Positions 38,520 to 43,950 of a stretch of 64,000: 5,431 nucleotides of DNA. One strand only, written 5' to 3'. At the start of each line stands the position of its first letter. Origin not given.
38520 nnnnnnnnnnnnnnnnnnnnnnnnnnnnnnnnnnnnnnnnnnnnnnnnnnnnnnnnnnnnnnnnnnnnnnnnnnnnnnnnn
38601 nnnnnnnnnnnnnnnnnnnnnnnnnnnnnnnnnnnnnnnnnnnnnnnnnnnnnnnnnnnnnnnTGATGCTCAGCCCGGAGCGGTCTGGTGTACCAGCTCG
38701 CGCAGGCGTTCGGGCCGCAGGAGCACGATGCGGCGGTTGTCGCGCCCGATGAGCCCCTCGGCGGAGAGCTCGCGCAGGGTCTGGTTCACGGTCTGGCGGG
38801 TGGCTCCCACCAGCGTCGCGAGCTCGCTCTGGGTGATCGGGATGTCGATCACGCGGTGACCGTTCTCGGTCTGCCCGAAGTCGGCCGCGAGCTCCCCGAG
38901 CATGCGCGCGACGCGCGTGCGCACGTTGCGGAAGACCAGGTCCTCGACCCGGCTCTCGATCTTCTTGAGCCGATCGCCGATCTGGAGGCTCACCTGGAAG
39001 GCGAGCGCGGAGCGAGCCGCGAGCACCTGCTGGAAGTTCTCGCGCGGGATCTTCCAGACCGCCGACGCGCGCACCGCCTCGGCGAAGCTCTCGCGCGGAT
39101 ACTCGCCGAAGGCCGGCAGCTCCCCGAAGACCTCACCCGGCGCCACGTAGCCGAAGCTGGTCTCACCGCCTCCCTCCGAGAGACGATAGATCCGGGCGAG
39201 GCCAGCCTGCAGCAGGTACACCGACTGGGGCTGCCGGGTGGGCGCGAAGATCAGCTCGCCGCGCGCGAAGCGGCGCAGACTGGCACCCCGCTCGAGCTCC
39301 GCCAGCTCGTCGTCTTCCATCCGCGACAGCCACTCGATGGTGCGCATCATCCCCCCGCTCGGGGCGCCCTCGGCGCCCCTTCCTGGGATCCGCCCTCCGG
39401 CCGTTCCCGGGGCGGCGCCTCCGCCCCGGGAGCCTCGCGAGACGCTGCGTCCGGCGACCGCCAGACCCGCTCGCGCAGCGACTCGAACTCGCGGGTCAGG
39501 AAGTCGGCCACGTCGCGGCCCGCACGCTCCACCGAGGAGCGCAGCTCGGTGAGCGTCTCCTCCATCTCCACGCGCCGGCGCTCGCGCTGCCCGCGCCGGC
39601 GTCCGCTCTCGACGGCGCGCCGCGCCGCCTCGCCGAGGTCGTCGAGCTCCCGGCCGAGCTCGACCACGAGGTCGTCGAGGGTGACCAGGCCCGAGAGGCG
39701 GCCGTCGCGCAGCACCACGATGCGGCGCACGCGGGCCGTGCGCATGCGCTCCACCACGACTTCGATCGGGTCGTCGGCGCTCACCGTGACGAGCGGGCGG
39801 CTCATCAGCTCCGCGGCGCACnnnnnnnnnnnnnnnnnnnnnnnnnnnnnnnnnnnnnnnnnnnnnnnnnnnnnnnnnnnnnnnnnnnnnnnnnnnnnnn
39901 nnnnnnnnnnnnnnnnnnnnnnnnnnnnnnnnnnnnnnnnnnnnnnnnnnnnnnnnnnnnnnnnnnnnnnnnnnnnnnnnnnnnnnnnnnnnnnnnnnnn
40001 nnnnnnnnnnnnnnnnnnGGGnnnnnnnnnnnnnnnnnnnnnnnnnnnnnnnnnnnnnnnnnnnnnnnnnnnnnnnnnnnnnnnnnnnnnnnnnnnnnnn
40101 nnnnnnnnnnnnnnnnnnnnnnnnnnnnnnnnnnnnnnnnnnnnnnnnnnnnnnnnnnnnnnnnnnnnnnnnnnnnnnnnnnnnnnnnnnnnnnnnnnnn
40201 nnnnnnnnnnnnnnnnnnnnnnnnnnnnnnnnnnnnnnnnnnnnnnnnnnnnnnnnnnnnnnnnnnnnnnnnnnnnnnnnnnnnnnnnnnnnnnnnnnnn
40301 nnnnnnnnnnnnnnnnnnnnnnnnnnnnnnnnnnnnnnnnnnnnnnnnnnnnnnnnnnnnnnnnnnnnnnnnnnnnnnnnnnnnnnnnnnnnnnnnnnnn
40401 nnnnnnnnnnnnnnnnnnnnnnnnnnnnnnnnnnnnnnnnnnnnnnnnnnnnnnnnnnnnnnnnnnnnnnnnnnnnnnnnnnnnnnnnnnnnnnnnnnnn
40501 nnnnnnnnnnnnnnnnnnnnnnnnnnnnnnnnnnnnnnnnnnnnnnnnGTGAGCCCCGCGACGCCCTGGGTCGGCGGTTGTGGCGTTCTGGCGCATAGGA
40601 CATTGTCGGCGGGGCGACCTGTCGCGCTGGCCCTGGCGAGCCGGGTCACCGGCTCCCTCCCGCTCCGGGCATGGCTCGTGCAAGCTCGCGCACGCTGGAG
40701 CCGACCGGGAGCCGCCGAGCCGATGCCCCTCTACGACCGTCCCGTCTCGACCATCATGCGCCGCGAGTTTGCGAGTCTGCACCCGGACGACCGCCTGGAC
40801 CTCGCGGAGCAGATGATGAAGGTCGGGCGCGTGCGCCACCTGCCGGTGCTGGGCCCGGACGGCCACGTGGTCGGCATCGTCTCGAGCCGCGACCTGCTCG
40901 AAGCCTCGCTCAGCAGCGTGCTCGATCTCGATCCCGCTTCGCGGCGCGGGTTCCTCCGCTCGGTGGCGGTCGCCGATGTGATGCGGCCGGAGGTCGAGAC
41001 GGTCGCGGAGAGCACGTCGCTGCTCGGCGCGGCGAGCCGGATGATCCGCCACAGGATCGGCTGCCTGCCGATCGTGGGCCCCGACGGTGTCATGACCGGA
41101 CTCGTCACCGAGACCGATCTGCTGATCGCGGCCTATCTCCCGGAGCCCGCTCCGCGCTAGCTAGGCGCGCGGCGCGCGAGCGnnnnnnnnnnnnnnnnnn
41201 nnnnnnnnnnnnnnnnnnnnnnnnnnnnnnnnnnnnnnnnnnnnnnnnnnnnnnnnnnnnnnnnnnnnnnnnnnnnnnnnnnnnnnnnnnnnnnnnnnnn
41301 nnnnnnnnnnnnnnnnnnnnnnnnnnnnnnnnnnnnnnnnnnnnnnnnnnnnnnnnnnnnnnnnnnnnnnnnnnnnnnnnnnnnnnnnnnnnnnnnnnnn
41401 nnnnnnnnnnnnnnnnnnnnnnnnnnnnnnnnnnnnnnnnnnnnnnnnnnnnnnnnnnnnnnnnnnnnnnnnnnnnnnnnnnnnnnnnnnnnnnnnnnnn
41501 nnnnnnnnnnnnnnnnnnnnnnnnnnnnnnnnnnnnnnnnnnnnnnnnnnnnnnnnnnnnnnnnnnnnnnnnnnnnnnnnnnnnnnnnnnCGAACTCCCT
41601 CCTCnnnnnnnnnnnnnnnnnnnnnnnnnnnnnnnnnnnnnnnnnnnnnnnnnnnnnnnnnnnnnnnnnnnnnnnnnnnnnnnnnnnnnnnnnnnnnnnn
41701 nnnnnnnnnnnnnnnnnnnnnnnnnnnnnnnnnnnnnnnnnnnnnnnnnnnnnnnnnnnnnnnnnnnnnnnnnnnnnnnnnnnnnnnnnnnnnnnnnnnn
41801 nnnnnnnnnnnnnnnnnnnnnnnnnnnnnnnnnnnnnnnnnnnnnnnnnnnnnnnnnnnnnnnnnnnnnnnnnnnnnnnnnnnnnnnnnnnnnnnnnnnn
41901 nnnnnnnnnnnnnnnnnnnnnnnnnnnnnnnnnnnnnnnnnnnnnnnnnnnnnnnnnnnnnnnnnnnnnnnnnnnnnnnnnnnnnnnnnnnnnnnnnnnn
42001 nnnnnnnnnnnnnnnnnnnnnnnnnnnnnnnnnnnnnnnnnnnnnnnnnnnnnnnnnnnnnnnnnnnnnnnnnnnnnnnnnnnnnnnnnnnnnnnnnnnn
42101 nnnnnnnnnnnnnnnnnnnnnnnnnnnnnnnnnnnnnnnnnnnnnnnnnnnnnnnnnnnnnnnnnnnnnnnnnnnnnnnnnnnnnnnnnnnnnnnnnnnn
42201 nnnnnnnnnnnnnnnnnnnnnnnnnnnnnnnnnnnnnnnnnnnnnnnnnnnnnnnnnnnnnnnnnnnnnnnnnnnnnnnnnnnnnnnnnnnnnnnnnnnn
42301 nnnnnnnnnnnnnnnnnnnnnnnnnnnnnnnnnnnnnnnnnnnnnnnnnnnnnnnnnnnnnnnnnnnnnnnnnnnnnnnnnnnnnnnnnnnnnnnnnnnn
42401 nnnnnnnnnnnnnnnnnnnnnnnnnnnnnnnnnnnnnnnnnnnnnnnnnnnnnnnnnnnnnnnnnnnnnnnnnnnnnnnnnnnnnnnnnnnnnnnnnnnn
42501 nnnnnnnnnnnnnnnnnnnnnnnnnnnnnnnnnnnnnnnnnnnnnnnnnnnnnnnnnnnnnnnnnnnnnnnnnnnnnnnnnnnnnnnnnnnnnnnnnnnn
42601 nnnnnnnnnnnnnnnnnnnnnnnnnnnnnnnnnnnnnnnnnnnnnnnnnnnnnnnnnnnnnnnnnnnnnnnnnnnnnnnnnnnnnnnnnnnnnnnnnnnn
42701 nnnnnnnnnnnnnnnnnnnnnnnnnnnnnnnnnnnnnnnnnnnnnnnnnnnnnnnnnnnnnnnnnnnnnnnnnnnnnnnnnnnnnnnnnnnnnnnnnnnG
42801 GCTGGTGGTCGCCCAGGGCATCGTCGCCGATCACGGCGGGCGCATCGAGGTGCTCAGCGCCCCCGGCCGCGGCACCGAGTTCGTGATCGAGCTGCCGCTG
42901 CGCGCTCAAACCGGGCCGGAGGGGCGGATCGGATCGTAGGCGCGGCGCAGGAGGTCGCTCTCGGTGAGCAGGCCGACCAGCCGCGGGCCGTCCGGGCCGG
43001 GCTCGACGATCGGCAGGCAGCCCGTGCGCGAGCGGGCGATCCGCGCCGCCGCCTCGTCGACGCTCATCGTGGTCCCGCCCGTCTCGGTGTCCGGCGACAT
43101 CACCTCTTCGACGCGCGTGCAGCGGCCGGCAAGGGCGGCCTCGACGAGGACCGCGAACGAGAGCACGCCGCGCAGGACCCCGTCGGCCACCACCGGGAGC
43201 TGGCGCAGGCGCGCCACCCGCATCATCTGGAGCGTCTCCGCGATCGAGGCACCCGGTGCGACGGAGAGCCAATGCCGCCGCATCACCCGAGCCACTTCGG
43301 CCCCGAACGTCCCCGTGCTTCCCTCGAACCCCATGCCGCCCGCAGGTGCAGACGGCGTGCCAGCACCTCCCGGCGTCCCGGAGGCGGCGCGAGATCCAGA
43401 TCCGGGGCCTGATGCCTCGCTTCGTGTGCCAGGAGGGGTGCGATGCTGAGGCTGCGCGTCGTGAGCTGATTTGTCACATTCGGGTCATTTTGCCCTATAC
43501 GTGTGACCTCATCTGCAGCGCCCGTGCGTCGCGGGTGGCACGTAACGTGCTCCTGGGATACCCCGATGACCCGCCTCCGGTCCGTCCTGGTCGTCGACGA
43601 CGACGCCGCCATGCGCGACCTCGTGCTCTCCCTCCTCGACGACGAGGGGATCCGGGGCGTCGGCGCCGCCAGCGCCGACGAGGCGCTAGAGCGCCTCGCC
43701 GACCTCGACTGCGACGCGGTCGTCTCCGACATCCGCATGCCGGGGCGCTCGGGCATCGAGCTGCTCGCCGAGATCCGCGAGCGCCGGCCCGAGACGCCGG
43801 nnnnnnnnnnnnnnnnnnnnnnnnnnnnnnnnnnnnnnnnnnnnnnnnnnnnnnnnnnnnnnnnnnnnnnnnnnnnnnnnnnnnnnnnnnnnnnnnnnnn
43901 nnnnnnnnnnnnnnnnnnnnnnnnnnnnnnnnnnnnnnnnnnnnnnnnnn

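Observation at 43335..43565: Second divergent sigma-54 promoter pair with near-leaderless geometry and a central inverted repeat; activator appears autoregulated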

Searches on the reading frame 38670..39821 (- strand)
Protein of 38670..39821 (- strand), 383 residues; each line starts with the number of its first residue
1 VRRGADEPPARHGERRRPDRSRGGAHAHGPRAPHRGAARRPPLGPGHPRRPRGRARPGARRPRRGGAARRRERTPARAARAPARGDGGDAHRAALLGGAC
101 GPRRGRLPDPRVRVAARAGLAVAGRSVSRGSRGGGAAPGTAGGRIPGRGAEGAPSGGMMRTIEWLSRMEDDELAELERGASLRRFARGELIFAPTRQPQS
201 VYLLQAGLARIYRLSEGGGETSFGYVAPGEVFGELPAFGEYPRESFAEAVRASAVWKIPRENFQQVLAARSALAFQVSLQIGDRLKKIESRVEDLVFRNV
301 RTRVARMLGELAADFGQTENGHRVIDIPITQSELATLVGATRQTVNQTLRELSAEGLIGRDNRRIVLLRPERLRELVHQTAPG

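Call 48: search_protein_families(library=pfam, proteins=[window:38670-39821:-], max_evalue=0.01)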
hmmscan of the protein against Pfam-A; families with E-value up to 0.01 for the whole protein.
window:38670-39821:- (383 aa): 8 families
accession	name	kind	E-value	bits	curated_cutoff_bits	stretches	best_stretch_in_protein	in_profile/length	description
PF13545.12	HTH_Crp_2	-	3.9e-18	65.6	27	1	303-376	2-70/70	Crp-like helix-turn-helix domain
PF00027.35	cNMP_binding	-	5e-18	65.3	27.5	1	183-268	2-87/89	Cyclic nucleotide-binding domain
PF00392.27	GntR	-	6.2e-05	23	27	1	330-364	26-60/64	Bacterial regulatory proteins, gntR family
PF00325.26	Crp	-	8.9e-05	22.6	21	1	328-358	2-32/32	Bacterial regulatory proteins, crp family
PF13412.12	HTH_24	-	0.00012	22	21.9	1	329-358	18-47/48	Winged helix-turn-helix DNA-binding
PF25213.1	HVO_A0261_N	-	0.00019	21.7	35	1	328-364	24-60/86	HVO_A0261 N-terminal domain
PF12802.13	MarR_2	-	0.0003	21.3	27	1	328-358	18-50/61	MarR family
PF01047.28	MarR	-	0.0057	17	24.6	0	328-360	17-49/59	MarR family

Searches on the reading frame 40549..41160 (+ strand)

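Call 9: search_protein_families(library=pfam, proteins=[window:40549-41160:+])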
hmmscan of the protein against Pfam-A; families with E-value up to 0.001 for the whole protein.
window:40549-41160:+ (203 aa): 1 family
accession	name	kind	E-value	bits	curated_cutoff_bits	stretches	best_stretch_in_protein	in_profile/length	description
PF00571.33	CBS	-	5.6e-26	91.1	24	2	141-194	1-54/57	CBS domain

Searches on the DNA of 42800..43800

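Call 62: search_rna_families(source=window, start=42800, end=43800, threshold=evalue, max_evalue=1)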
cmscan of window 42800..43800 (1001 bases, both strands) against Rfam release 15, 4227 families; matches with E-value up to 1: 1.
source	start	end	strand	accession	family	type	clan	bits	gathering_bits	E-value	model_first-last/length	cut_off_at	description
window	43587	43679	-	RF01059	mir-598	Gene; miRNA;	-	18.8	69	0.67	1-80/80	no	mir-598 microRNA precursor family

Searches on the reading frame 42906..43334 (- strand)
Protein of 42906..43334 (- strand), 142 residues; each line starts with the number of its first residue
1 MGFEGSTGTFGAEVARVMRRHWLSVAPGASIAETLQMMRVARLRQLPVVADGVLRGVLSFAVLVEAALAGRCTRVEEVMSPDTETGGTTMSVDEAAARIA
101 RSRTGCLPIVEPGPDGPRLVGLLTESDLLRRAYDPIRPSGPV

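Call 9: search_protein_families(library=pfam, proteins=[window:42906-43334:-])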
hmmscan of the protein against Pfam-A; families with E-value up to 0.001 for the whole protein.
window:42906-43334:- (142 aa): 1 family
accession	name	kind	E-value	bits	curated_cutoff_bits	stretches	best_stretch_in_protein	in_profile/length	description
PF00571.33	CBS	-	4.2e-19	69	24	2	75-131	1-54/57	CBS domain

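Call 61: list_cluster_members(proteins=[P0001, window:42906-43334:-, window:41605-42939:+])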
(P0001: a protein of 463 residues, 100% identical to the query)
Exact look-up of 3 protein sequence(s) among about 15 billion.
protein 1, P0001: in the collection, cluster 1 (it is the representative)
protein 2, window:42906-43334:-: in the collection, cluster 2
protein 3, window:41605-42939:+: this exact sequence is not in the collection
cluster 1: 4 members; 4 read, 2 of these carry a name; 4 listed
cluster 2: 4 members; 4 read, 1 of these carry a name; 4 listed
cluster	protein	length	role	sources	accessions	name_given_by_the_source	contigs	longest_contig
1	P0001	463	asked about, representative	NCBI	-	-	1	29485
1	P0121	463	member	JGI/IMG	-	DNA-binding NtrC family response regulator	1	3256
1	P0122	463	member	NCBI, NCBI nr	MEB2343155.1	MAG: sigma-54 dependent transcriptional regulator [Deltaproteobacteria bacterium] | sigma-54 dependent transcriptional regulator [Deltaproteobacteria bacterium]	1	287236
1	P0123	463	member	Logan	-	-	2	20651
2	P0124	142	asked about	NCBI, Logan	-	-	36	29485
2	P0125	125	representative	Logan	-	-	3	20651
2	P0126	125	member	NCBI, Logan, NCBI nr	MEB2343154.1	MAG: CBS domain-containing protein [Deltaproteobacteria bacterium] | CBS domain-containing protein [Deltaproteobacteria bacterium]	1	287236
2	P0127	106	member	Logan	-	-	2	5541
